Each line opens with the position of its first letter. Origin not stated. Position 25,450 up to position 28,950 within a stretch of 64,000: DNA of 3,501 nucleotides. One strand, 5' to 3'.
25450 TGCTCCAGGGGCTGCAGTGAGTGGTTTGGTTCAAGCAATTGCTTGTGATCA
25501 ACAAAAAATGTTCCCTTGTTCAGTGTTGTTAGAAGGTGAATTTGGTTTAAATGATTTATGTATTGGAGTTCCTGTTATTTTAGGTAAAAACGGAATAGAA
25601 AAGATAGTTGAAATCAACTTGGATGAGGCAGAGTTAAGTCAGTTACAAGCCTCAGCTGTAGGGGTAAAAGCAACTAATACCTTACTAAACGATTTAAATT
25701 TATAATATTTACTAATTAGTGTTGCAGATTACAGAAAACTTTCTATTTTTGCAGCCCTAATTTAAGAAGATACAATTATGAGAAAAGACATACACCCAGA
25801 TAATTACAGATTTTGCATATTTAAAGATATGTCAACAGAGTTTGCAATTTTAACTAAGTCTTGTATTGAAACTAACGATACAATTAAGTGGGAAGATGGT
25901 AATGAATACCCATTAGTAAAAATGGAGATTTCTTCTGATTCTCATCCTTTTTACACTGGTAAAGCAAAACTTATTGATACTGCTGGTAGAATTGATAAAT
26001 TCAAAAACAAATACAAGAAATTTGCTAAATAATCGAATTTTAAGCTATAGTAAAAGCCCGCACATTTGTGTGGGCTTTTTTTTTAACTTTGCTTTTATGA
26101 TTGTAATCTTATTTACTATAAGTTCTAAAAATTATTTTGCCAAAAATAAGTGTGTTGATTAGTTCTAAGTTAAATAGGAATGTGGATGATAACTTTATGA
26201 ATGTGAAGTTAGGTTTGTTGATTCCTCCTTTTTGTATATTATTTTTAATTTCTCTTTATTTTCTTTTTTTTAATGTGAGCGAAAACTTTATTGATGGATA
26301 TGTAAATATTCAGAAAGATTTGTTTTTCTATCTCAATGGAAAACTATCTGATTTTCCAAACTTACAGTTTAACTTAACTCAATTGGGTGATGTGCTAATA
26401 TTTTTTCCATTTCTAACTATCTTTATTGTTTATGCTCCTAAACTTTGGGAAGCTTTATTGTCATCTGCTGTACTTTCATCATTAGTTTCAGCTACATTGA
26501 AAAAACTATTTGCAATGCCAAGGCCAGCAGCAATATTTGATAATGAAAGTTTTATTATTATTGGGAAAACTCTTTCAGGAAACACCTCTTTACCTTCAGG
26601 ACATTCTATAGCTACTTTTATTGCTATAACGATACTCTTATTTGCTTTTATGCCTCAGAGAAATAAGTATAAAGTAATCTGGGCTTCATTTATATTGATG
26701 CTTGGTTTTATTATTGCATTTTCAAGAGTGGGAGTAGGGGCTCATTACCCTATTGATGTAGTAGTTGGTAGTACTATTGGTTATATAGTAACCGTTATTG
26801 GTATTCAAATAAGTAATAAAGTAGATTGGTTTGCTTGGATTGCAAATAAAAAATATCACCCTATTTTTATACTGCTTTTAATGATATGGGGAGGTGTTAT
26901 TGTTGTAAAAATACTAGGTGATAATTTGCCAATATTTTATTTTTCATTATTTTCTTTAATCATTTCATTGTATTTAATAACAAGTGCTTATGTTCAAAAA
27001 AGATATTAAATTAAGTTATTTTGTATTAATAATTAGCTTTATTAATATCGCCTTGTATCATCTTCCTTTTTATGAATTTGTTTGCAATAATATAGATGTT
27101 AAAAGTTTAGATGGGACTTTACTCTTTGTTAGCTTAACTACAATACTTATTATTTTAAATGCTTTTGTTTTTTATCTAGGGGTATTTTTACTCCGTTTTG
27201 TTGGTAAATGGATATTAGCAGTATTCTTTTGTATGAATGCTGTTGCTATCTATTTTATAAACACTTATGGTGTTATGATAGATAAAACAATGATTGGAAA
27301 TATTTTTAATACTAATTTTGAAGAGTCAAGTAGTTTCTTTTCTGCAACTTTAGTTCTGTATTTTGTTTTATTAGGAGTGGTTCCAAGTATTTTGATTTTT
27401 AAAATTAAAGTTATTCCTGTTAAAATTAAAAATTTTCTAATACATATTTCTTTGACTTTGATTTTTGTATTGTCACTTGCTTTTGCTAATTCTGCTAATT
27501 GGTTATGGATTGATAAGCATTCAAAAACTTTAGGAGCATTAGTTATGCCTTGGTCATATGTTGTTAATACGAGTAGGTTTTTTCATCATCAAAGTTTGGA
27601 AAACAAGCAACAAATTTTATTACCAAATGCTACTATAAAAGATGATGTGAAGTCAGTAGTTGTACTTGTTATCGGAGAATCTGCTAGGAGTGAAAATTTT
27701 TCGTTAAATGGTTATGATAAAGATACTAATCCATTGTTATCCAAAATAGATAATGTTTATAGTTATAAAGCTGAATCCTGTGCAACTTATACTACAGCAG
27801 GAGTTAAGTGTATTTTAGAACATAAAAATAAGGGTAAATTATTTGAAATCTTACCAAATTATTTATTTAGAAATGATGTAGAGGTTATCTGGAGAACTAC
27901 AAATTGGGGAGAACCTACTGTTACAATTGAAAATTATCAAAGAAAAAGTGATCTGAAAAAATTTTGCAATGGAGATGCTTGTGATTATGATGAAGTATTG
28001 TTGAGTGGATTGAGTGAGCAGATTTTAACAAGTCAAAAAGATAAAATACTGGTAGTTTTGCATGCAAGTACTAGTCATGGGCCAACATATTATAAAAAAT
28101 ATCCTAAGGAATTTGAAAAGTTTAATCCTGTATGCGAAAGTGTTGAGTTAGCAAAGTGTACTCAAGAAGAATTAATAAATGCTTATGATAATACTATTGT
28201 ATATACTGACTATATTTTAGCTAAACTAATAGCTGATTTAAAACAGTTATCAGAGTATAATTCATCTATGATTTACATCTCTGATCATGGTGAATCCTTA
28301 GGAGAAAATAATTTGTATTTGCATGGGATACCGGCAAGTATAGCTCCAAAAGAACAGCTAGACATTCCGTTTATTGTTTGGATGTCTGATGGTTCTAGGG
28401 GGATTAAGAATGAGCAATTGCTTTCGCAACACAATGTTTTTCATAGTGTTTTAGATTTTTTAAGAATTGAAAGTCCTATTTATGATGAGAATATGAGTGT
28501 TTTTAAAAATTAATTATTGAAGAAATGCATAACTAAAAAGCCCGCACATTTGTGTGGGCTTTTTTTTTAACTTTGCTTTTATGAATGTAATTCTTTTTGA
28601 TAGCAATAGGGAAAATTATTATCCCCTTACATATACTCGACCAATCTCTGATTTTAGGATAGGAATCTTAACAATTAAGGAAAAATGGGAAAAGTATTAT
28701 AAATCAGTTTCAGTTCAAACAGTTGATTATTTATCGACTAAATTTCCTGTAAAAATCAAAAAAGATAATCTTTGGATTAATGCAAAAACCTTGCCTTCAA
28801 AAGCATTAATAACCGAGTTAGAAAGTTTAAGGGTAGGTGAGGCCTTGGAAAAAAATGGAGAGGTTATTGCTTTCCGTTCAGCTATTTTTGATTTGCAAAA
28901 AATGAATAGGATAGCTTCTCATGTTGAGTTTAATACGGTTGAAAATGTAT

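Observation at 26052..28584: PAP2 + EptA/MCR-family lipid A remodelling cassette bracketed by 49-bp perfect direct repeats that each carry a terminator, a promoter box and an ATG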

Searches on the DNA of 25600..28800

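Call 55: search_rna_families(source=window, start=25600, end=28800, threshold=evalue, max_evalue=1)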
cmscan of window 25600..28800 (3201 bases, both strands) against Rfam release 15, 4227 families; matches with E-value up to 1: 22.
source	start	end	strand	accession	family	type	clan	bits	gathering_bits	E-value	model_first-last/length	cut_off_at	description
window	28517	28573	+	RF02066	STnc320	Gene; sRNA;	-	34.7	50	0.00057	1-55/55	no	Salmonella enterica sRNA STnc320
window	28432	28565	+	RF04180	BTnc231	Gene; sRNA;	-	34.3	80.4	0.00015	1-154/154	no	Bacteroides sRNA BTnc231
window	28496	28575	+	RF00121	MicC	Gene; sRNA;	-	33.2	90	0.025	1-123/123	no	MicC RNA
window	28509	28565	+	RF00512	Leu_leader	Cis-reg; leader;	-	30.2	50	0.0016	1-148/148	no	Leucine operon leader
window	26015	26081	+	RF00512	Leu_leader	Cis-reg; leader;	-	29.6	50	0.0023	1-148/148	no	Leucine operon leader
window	26014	26091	+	RF00121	MicC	Gene; sRNA;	-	28.6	90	0.21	1-123/123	no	MicC RNA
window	25989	26089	+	RF02860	Arrc14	Gene; sRNA;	-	28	99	0.23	1-167/167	no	Actinobacillus sRNA 14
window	28534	28609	-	RF00512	Leu_leader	Cis-reg; leader;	-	27.6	50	0.0073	1-148/148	no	Leucine operon leader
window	28481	28567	+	RF01859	Phe_leader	Cis-reg; leader;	-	27.4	55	0.11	1-125/125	no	Phenylalanine leader peptide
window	25961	26088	+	RF02053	STnc430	Gene; sRNA;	-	26.4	47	0.3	1-162/162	no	Enterobacterial sRNA STnc430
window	28526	28639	-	RF00121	MicC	Gene; sRNA;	-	26.2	90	0.62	1-123/123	no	MicC RNA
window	28475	28565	+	RF02607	AbsR25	Gene; sRNA;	-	26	47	0.14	1-164/164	no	Acinetobacter sRNA 25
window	28500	28573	+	RF02860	Arrc14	Gene; sRNA;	-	25.1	99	0.86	1-167/167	no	Actinobacillus sRNA 14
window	26009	26083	+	RF01859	Phe_leader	Cis-reg; leader;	-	24.9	55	0.39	1-125/125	no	Phenylalanine leader peptide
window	28514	28568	+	RF00506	Thr_leader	Cis-reg; leader;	-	24.5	55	0.13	1-118/118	no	Threonine operon leader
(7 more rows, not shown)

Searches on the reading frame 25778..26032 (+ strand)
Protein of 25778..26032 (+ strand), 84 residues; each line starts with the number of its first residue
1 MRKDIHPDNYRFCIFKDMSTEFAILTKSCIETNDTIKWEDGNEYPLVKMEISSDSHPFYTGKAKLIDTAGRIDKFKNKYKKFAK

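Call 5: search_protein_families(library=pfam, proteins=[window:25778-26032:+])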
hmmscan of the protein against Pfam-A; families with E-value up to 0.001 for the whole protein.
window:25778-26032:+ (84 aa): 1 family
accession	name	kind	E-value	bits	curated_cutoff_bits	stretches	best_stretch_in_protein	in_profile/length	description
PF01197.23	Ribosomal_L31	-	6.3e-24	84.4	27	1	1-80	1-65/65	Ribosomal protein L31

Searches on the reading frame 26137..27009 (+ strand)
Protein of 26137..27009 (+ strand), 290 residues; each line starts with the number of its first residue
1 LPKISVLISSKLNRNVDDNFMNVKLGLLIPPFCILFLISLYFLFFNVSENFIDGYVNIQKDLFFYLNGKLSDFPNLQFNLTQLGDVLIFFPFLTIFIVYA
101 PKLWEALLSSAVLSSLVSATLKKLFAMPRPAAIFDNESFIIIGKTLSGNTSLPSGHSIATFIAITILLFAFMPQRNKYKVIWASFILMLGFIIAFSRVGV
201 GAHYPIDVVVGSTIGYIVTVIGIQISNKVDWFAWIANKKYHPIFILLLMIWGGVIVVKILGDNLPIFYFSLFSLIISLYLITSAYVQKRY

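Call 5: search_protein_families(library=pfam, proteins=[window:26197-27009:+])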
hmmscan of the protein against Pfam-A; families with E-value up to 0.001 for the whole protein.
window:26197-27009:+ (270 aa): 3 families
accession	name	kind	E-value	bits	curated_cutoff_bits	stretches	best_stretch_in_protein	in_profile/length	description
PF01569.27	PAP2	-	2e-23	83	27.2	1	87-208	5-127/130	PAP2 superfamily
PF14378.12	PAP2_3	-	1.5e-05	25.3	27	1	78-199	53-188/190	PAP2 superfamily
PF14360.12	PAP2_C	-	0.0002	22.3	27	1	134-199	8-69/74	PAP2 superfamily C-terminal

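Call 27: search_protein_families(library=ncbifam, proteins=[window:26137-27009:+], max_evalue=0.001)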
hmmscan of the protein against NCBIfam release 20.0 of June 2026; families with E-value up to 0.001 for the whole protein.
window:26137-27009:+ (290 aa): 3 families
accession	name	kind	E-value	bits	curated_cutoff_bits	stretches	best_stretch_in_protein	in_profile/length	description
NF047884.1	UdeprDiPSep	equivalog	5.2e-10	39.5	250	1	43-225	9-186/188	undecaprenyl-diphosphatase SepP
NF008813.0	PRK11837.1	equivalog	2.3e-06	27.7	229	1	112-222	69-167/202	undecaprenyl-diphosphate phosphatase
NF007975.0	PRK10699.1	equivalog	1.3e-05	24.8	261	1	151-228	158-232/254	phosphatidylglycerophosphatase B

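Call 29: search_solved_structures(query=window:26197-27009:+, show_alignments=2, max_evalue=0.01)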
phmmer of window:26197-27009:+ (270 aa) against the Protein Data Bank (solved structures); distinct sequences matched with E-value up to 0.01: 1.
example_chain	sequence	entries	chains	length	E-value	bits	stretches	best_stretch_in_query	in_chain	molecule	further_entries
6ebu_A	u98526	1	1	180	5.4e-11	45.8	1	41-206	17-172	LpxE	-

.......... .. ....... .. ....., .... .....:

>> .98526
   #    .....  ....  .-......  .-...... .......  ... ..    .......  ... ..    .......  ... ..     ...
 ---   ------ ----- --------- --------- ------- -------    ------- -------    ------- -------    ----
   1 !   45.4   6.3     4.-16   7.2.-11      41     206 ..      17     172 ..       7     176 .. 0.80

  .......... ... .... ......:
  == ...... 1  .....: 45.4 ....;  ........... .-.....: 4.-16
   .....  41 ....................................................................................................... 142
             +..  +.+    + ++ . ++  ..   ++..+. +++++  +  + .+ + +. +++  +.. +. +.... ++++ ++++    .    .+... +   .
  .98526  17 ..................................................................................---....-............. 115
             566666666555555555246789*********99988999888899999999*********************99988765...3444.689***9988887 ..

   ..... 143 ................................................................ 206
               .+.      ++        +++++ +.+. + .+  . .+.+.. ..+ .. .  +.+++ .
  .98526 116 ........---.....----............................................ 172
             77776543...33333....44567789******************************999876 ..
